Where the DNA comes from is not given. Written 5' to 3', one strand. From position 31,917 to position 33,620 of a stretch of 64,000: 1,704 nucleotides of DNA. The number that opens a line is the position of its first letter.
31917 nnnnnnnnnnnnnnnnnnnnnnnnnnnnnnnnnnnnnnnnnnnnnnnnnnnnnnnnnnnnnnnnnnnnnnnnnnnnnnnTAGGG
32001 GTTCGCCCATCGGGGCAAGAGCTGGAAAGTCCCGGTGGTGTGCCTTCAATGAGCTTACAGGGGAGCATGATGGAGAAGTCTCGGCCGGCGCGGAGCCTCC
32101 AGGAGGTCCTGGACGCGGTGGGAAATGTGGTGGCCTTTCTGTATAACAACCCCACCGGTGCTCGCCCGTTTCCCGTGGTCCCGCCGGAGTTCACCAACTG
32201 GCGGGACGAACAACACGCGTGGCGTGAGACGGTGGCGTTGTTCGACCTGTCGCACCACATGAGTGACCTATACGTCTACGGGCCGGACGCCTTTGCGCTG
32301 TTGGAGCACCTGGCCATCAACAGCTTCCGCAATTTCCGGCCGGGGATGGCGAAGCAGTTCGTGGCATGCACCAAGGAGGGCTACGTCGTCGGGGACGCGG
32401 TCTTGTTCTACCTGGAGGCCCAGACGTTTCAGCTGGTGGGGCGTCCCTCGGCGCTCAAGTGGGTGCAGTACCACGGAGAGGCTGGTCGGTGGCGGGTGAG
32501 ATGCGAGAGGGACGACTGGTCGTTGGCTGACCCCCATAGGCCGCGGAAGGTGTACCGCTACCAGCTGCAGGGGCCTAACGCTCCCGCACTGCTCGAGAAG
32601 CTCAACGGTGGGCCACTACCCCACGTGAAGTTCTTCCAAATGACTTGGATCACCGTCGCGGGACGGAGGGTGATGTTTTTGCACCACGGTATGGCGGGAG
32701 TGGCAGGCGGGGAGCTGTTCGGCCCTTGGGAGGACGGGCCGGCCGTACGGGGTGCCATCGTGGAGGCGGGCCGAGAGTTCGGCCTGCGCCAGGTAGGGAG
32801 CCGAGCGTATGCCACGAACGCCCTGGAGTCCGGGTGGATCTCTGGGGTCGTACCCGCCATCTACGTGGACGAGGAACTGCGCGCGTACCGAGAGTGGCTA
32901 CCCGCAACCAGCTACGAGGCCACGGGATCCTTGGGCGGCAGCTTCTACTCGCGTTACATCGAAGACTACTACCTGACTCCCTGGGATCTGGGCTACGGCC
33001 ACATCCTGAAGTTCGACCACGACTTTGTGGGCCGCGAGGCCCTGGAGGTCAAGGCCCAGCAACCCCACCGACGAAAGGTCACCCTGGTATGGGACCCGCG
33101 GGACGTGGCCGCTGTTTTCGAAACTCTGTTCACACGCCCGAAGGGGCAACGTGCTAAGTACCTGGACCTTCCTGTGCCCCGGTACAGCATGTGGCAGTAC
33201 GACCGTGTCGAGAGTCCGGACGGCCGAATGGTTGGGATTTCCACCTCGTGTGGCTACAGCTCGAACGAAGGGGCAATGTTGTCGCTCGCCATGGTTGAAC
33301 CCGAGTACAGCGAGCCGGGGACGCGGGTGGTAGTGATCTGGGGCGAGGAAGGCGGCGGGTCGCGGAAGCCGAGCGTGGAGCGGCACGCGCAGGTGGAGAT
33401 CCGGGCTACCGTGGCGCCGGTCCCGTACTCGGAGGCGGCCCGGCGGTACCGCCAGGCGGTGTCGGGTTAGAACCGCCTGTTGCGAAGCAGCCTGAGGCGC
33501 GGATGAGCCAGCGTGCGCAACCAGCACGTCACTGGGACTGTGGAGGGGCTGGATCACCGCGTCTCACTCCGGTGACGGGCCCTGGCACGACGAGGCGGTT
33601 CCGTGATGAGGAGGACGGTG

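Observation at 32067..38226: Complete tetrahydrofolate-dependent aryl-O-demethylation module (two LigM/DesA-like enzymes, LigH-like Fhs, MetF) in a high-GC Firmicutes-like genome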

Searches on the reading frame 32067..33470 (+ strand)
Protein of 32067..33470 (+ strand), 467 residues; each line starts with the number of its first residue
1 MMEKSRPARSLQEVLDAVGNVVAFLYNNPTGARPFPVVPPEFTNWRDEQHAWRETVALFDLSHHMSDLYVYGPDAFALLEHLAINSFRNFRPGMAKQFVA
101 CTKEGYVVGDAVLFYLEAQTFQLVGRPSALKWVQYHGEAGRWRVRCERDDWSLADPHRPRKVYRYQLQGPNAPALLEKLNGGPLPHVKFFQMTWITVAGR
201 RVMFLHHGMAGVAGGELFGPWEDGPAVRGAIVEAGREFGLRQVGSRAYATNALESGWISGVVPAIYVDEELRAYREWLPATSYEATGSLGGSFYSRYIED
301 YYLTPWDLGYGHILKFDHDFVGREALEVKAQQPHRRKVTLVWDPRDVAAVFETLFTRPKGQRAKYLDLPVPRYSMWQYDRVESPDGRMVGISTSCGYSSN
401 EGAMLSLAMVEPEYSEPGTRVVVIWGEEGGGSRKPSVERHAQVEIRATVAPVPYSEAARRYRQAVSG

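Call 4: search_protein_families(library=pfam, proteins=[window:32067-33470:+])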
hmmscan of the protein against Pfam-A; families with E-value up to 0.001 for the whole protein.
window:32067-33470:+ (467 aa): 2 families
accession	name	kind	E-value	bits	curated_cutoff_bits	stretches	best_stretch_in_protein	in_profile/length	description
PF01571.26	GCV_T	-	2.1e-40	139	25.6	1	38-258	20-235/255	Aminomethyltransferase folate-binding domain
PF08669.17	GCV_T_C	-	1e-05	25.8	25.9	1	381-423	21-62/80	Glycine cleavage T-protein C-terminal barrel domain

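Call 5: search_protein_families(library=ncbifam, proteins=[window:32067-33470:+])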
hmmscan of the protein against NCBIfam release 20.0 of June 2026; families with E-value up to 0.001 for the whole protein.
window:32067-33470:+ (467 aa): 8 families
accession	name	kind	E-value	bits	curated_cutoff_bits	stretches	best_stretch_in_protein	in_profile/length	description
NF047633.1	SyrngDmethDesA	equivalog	2.9e-195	649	800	1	10-460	1-449/453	syringate O-demethylase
NF047885.1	VanMgalDeMLigM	equivalog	6.8e-167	556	580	1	11-460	1-451/461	vanillate/3-O-methylgallate O-demethylase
NF001567.0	PRK00389.1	subfamily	2.7e-24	85.8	300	1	39-255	28-232/359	glycine cleavage system aminomethyltransferase GcvT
NF053776.1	TmaoDeMthMsil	equivalog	6.3e-17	61.3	1100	1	47-258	420-630/763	trimethylamine N-oxide demethylase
TIGR00528.1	gcvT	equivalog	1.8e-15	56.7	235.85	1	38-256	25-233/362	glycine cleavage system aminomethyltransferase GcvT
TIGR01372.1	soxA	subfamily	2.1e-14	52.3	1164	1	46-258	647-858/996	sarcosine oxidase subunit alpha family protein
NF009133.0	PRK12486.1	equivalog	1.4e-10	40.6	410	1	38-242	37-231/369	dimethylsulfoniopropionate demethylase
NF010093.0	PRK13579.1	equivalog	2.7e-07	29.7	459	1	51-223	46-207/371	glycine cleavage system aminomethyltransferase GcvT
